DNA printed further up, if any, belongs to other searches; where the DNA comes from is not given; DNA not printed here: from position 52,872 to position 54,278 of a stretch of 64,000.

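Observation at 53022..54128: KaiC/RecA-like ATPase with a Met/Pro/Gly/Gln-rich (PGMM)n N-terminal segment, coupled to a GNAT acetyltransferase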

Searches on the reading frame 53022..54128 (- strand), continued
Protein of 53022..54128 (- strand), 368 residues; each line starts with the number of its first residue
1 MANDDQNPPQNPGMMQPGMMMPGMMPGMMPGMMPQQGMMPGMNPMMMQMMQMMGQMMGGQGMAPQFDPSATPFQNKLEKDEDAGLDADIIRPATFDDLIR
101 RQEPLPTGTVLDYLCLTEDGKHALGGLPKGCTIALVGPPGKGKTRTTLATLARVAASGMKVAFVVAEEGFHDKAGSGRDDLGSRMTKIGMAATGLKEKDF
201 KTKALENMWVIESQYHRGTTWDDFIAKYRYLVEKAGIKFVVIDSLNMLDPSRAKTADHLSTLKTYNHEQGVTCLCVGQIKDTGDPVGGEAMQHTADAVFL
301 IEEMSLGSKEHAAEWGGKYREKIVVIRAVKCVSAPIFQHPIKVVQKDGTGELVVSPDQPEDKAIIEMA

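Call 44: find_encoding_contigs(protein=P0008, flank=8000, max_places=2)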
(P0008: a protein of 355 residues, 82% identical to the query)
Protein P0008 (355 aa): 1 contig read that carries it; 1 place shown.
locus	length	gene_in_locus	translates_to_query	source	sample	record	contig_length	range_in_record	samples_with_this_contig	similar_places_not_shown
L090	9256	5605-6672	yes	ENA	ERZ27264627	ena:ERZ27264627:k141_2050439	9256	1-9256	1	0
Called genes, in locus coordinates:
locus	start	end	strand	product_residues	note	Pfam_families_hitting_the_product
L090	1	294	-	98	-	?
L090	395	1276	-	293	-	PF02739:5_3_exonuc_N, PF01367:5_3_exonuc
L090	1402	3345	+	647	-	-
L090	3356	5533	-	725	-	PF14716:HHH_8, PF14520:HHH_5 (weak), PF14791:DNA_pol_B_thumb, PF02811:PHP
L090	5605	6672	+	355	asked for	PF06745:ATPase, PF13481:AAA_25 (weak)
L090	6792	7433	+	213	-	PF03352:Adenine_glyco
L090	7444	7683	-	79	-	-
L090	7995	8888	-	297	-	PF00582:Usp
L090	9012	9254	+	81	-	?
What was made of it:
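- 5'-3' exonuclease and Tag: call 44.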

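Call 51: find_related_loci(query=A1, collection=viral_contigs, flank=6000)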
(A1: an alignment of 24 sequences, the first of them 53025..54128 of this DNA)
Query A1 (368 aa) in viral_contigs; peptide patterns used: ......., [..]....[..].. (x = any residue, [..] = any of these).
50 stretches matched a pattern, but none encodes a relative of the query by tblastn (E <= 1e-3).

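Call 77: predict_structure(alignment_id=A4)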
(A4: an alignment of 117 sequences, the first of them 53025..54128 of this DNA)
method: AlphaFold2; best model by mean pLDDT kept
length: 368 residues; sequences in the alignment: 117
mean_pLDDT: 84.4   pTM: 0.77
mean pLDDT of the five models: 84.4, 81.4, 81.0, 80.2, 79.7
residues with pLDDT >= 90: 211; 70-90: 81; 50-70: 50; < 50: 26
segments of 3 or more residues with pLDDT < 50: 1-3, 5-11, 14-17, 19-22, 24-26
pLDDT, mean of each block of 10 residues (from residue 1): 45 47 47 51 75 71 66 70 75 90 97 97 98 94 97 99 88 86 96 98 98 83 92 97 74 74 95 91 70 90 96 96 97 96 97 97 94
secondary structure, 60 per line:
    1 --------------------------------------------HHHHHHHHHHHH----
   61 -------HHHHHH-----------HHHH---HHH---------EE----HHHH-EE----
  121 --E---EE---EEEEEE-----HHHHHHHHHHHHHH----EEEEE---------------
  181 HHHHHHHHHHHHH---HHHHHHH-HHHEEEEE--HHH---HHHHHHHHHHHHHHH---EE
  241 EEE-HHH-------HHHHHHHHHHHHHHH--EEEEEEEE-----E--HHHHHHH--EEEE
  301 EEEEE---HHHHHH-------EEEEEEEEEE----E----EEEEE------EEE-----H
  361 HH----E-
elements in order: H45-56 H68-73 H85-88 H110-113 E132-137 H143-156 E161-165 H181-193 H197-203 E208-212 H221-235 E239-243 H255-269 E272-279 H288-294 E297-305 H309-314 E322-331 E341-345 E352-354
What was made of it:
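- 54003..54095 (-): (M)MPGMM / PGMM-like low-complexity tract, residues 12-42. Predicted disordered; its length varies between orthologues. Call 77: pLDDT 45-51.
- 53952..54002 (-): Conserved Met helix, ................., residues 43-59. Call 77: helix 45-56, pLDDT about 71-75.
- On RecA-superfamily, KaiC-type ATPase domain (Pfam PF06745): Call 77: AF2 core pLDDT above 90.
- The helix is predicted with only moderate confidence (call 77).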

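Call 80: search_protein_families(library=pfam, proteins=[L074:1753-6291:+, L074:6362-6994:+, L074:7169-7864:+, L074:9423-9860:+, L074:9847-11472:+, L074:11624-12760:+, L056:4244-7348:+, L056:9194-10375:+, L056:10922-13441:-], max_evalue=0.001)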
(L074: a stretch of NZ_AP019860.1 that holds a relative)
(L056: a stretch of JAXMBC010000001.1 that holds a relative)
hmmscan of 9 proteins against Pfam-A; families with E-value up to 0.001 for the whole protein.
L074:1753-6291:+ (1512 aa): 6 families
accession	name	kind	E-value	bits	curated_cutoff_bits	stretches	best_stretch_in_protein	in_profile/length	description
PF08308.17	PEGA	-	1.7e-37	127.5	20.8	1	755-795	15-56/71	PEGA domain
PF13620.12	CarboxypepD_reg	-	7.8e-25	87.5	32.3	0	465-491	44-71/82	Carboxypeptidase regulatory-like domain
PF13715.12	CarbopepD_reg_2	-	3.3e-09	37.1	32.2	0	539-583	40-83/88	CarboxypepD_reg-like domain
PF07550.17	Shr-like_HID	-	4.1e-09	37.3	22.3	0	524-561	40-81/82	Heme-binding protein Shr-like, Hb-interacting domain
PF20608.4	Phage_tube_C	-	2.4e-08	34.7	24.1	0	305-334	49-78/82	Phage tail tube protein C-terminal domain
PF13424.12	TPR_12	-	0.00062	20.4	30.1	1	57-121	14-77/77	Tetratricopeptide repeat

L074:6362-6994:+ (210 aa): 1 family
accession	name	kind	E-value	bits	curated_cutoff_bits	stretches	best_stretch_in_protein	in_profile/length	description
PF08308.17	PEGA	-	1.2e-08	35.2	20.8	1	86-115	29-58/71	PEGA domain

L074:7169-7864:+ (231 aa): 4 families
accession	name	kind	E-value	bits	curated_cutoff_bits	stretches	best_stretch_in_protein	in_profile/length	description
PF02223.23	Thymidylate_kin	-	1.3e-38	132.9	27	1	14-209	1-184/185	Thymidylate kinase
PF01712.25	dNK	-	4.1e-05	23.9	27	0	128-201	111-182/203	Deoxynucleoside kinase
PF01583.26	APS_kinase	-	0.0001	22.8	21.1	0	9-98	2-84/152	Adenylylsulphate kinase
PF08433.16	KTI12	-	0.00077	19.5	22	0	94-168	62-131/271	Chromatin associated protein KTI12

L074:9423-9860:+ (145 aa): 0 families

L074:9847-11472:+ (541 aa): 5 families
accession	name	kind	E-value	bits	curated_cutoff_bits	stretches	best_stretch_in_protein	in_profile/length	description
PF00478.31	IMPDH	-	9.1e-73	245.6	25.6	1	92-532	34-344/345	IMP dehydrogenase / GMP reductase domain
PF00571.33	CBS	-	2.5e-12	47.4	24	1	203-247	5-49/57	CBS domain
PF03060.21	NMO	-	1.9e-06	28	28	1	345-429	152-232/331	Nitronate monooxygenase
PF01645.23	Glu_synthase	-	6.2e-05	22.8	20.4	1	313-420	190-305/369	Conserved region in glutamate synthase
PF01070.24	FMN_dh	-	0.00015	21.4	24.9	1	328-422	218-305/350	FMN-dependent dehydrogenase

L074:11624-12760:+ (378 aa): 0 families

L056:4244-7348:+ (1034 aa): 8 families
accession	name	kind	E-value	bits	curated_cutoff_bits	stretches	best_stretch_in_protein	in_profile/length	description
PF13620.12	CarboxypepD_reg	-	1.8e-22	79.9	32.3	1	613-662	2-53/82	Carboxypeptidase regulatory-like domain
PF08281.18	Sigma70_r4_2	-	1.7e-12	47.2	25.7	1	205-256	3-54/54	Sigma-70, region 4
PF04542.20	Sigma70_r2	-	8.8e-10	38.7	24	1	109-176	1-70/71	Sigma-70 region 2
PF13715.12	CarbopepD_reg_2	-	2.6e-09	37.4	32.2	0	614-661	2-48/88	CarboxypepD_reg-like domain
PF15976.11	CooC_C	-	3.9e-08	33.6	29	0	366-443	19-82/93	CS1-pili formation C-terminal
PF02369.22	Big_1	-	3.3e-06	27.5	34.9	0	362-418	17-69/93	Bacterial Ig-like domain (group 1)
PF04545.22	Sigma70_r4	-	3.6e-06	26.8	24.1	1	210-257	2-49/50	Sigma-70, region 4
PF25020.1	TTR_TEN1-4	-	0.00072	19.9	27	0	611-650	7-47/86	Teneurin TTR-like domain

L056:9194-10375:+ (393 aa): 4 families
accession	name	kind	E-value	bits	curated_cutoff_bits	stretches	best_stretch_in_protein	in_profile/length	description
PF14568.11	SUKH_6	-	7.7e-10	39.8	27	1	279-382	3-115/119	SMI1-KNR4 cell-wall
PF09346.15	SMI1_KNR4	-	1.9e-09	38.6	25.4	1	279-378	6-115/125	SMI1 / KNR4 family (SUKH-1)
PF14567.11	SUKH_5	-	1.4e-05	25.3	27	1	271-376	18-126/142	SMI1-KNR4 cell-wall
PF07791.16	Imm11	-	7.1e-05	22.6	22.1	1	33-96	38-100/194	Immunity protein family (Imm11)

L056:10922-13441:- (839 aa): 4 families
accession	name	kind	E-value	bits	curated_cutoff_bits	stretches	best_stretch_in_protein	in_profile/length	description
PF07244.20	POTRA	-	2.2e-50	169.7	21.3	5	336-414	1-79/79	Surface antigen variable number repeat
PF01103.29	Omp85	-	6.1e-46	157.9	24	1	542-835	2-321/325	Omp85 superfamily domain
PF08479.16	POTRA_2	-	1.5e-05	25.2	24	0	338-393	3-58/76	POTRA domain, ShlB-type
PF08478.15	POTRA_1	-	0.00013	22.7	23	0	422-463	5-46/69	POTRA domain, FtsQ-type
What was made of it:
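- Tried and rejected: These show unrelated neighbours: thymidylate kinase, IMPDH, a sigma factor, Omp85 (call 80).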
